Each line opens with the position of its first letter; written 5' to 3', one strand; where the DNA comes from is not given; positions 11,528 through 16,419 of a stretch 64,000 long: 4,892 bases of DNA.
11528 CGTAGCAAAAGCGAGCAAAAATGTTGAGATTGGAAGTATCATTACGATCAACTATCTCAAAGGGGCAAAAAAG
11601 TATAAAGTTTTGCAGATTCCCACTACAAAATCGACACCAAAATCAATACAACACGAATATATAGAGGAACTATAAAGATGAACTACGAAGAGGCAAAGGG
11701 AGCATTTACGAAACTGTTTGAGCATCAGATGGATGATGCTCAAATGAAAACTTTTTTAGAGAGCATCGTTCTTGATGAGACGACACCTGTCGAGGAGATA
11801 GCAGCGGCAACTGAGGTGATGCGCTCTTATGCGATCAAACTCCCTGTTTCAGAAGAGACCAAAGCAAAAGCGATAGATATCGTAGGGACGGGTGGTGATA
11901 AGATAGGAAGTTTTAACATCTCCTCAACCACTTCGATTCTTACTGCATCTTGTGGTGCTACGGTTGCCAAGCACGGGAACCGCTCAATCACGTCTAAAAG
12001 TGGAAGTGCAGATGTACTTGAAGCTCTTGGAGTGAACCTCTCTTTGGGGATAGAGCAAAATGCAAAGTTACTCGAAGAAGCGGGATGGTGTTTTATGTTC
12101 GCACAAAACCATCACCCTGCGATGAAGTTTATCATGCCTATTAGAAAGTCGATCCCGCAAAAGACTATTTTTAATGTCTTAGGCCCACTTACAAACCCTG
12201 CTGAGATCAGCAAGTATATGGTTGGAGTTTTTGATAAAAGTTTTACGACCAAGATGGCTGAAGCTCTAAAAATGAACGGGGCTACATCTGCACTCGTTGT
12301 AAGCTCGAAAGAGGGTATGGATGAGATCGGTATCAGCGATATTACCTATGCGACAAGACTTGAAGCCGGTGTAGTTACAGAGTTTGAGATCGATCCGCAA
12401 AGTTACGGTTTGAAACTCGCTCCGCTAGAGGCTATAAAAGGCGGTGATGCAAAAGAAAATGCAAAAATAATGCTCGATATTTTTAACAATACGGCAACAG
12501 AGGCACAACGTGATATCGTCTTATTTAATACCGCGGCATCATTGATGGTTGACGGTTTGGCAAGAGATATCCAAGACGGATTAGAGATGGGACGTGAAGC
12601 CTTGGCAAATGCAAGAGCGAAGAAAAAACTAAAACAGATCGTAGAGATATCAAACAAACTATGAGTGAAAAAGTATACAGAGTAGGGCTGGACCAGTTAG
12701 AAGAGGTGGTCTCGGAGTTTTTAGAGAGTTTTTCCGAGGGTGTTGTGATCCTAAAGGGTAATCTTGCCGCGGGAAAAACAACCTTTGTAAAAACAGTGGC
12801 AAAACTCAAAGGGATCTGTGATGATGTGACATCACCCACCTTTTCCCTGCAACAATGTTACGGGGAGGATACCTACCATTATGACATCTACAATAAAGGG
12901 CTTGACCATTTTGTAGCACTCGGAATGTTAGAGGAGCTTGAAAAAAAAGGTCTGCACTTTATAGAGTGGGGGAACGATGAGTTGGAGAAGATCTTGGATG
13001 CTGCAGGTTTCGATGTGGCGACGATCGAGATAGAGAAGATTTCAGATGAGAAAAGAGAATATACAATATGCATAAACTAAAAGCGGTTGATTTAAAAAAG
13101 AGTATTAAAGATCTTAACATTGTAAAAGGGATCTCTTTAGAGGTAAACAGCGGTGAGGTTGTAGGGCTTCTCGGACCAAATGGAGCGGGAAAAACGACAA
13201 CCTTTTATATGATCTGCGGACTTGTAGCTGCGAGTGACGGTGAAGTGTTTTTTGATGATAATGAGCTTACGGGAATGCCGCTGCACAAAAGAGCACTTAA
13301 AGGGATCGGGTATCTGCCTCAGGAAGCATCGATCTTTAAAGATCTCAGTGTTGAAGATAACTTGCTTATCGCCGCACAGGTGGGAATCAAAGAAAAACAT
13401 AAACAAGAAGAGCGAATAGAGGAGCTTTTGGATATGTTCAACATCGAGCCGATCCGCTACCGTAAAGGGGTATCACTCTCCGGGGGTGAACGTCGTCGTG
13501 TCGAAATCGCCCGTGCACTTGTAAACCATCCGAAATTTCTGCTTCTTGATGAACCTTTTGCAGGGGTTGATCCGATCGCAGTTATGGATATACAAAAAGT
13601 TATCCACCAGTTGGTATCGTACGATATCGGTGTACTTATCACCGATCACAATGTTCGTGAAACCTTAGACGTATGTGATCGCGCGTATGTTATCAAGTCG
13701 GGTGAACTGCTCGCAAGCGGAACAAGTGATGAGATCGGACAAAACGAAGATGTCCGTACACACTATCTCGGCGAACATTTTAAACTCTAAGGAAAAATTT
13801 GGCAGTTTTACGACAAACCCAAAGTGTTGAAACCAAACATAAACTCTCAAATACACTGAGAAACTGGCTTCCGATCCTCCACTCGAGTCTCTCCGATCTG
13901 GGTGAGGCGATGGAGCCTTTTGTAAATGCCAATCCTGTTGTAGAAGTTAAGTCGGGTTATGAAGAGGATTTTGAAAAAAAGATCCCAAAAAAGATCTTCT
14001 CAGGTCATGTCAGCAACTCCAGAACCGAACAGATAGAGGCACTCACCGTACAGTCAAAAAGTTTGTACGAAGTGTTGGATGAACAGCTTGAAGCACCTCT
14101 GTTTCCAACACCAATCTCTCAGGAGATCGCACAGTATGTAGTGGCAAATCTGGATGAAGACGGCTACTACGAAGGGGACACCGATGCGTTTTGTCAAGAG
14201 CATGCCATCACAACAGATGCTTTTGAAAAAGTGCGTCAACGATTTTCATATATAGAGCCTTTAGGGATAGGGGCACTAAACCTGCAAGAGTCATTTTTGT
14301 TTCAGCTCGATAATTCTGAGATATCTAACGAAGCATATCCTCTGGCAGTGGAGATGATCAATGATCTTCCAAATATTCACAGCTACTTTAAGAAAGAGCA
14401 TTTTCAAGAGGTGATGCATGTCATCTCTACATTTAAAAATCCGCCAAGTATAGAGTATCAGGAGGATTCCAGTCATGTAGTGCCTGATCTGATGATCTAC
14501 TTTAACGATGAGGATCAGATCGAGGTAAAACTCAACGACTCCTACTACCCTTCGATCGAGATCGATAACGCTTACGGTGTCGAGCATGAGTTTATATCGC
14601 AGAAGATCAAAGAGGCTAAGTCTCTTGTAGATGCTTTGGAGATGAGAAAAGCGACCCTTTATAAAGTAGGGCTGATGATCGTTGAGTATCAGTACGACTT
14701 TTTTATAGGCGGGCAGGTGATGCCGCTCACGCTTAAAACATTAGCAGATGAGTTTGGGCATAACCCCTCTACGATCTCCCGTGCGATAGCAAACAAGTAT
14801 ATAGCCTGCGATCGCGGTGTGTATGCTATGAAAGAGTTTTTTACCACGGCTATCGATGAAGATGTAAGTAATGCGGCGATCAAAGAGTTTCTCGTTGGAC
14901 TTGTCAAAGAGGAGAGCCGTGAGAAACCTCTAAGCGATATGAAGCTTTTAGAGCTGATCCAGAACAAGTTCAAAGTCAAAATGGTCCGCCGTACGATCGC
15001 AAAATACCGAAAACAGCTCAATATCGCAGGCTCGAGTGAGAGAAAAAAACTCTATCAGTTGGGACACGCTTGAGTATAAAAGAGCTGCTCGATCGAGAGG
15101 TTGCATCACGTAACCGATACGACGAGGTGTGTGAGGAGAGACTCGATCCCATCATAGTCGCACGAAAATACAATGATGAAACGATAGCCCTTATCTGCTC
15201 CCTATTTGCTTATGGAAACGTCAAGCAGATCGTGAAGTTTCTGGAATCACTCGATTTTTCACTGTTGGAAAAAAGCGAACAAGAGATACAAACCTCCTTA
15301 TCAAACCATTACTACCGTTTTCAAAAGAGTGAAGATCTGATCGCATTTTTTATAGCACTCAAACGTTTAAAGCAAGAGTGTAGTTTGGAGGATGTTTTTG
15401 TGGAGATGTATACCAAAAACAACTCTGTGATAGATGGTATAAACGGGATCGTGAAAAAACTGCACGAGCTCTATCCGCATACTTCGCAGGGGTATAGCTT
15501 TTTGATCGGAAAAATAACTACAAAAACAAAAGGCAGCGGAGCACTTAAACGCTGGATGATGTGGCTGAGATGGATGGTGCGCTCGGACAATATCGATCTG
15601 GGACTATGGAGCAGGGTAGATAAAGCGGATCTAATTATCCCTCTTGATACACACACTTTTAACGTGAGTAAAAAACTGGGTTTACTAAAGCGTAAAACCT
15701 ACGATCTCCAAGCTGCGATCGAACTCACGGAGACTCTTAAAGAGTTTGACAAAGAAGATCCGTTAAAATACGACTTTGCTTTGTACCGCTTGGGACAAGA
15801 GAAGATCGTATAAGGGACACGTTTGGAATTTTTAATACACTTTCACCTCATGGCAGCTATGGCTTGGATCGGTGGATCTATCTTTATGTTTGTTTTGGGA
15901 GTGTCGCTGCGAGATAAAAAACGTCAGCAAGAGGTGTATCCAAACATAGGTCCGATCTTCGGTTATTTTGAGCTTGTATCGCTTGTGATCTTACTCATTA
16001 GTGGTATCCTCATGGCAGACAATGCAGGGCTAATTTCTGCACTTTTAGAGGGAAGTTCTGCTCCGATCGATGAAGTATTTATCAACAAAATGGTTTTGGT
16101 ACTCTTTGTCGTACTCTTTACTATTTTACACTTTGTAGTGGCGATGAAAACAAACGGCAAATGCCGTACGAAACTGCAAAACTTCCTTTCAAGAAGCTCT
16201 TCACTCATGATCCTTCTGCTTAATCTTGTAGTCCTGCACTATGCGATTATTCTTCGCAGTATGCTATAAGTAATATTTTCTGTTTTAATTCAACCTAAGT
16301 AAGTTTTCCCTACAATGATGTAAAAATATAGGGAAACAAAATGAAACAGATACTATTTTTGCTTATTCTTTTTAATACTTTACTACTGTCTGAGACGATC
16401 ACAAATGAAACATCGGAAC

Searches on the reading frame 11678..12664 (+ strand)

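Call 7: search_protein_families(library=pfam, proteins=[window:11678-12664:+], max_evalue=0.001)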
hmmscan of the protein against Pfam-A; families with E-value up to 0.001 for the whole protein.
window:11678-12664:+ (328 aa): 2 families
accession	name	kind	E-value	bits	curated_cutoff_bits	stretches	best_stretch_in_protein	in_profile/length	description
PF00591.27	Glycos_transf_3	-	1.1e-81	274.6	27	1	64-314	3-252/253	Glycosyl transferase family, a/b domain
PF02885.22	Glycos_trans_3N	-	2.9e-05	24.2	26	1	2-52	14-63/63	Glycosyl transferase family, helical bundle domain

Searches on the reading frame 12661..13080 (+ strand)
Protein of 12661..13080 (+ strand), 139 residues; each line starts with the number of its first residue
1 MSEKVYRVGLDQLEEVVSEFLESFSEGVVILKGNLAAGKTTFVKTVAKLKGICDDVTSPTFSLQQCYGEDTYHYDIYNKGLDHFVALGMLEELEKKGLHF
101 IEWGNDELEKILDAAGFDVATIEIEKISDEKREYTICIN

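Call 7: search_protein_families(library=pfam, proteins=[window:12661-13080:+], max_evalue=0.001)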
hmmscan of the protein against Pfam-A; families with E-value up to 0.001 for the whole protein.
window:12661-13080:+ (139 aa): 1 family
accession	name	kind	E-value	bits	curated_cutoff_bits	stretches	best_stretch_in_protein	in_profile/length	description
PF02367.23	TsaE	-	3e-22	79.4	26.6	1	13-133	7-127/128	Threonylcarbamoyl adenosine biosynthesis protein TsaE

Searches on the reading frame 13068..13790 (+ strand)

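Call 7: search_protein_families(library=pfam, proteins=[window:13068-13790:+], max_evalue=0.001)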
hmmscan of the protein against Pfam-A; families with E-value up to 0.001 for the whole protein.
window:13068-13790:+ (240 aa): 2 families
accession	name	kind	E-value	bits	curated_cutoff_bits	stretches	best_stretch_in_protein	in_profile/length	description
PF00005.33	ABC_tran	-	2.3e-36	125.8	25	1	20-165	2-137/137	ABC transporter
PF12399.14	BCA_ABC_TP_C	-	6.7e-06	26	25.5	1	213-238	1-26/27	Branched-chain amino acid ATP-binding cassette transporter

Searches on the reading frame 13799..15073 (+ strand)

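Call 7: search_protein_families(library=pfam, proteins=[window:13799-15073:+], max_evalue=0.001)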
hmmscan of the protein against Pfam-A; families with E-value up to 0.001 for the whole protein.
window:13799-15073:+ (424 aa): 3 families
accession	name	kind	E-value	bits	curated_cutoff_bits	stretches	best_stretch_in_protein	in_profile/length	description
PF04552.19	Sigma54_DBD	-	1.5e-48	165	22.8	1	264-417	2-160/160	Sigma-54, DNA binding domain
PF04963.19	Sigma54_CBD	-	1.4e-35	123.2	22.9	1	79-259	2-185/185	Sigma-54 factor, core binding domain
PF00309.25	Sigma54_AID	-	7.5e-08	32.5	23.8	1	5-50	1-46/46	Sigma-54 factor, Activator interacting domain (AID)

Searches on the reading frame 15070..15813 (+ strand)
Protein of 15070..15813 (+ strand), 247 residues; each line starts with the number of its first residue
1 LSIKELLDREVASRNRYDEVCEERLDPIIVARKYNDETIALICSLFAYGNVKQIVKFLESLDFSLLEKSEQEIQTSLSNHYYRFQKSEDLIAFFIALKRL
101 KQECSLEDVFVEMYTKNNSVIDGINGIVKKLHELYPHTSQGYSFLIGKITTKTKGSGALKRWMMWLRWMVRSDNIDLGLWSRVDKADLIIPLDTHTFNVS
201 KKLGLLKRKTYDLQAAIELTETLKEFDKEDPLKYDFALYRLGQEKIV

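Call 7: search_protein_families(library=pfam, proteins=[window:15070-15813:+], max_evalue=0.001)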
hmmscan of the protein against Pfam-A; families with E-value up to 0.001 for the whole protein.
window:15070-15813:+ (247 aa): 1 family
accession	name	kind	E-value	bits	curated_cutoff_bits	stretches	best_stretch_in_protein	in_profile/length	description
PF09674.15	DUF2400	-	1.9e-69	234.6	25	1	26-243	1-224/225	Protein of unknown function (DUF2400)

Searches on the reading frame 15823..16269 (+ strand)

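Call 7: search_protein_families(library=pfam, proteins=[window:15823-16269:+], max_evalue=0.001)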
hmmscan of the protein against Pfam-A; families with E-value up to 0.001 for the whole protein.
window:15823-16269:+ (148 aa): 1 family
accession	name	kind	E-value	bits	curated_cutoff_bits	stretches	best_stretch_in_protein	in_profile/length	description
PF06181.16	Urate_ox_N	-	0.00036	20.5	26.9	1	5-36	12-43/295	Urate oxidase N-terminal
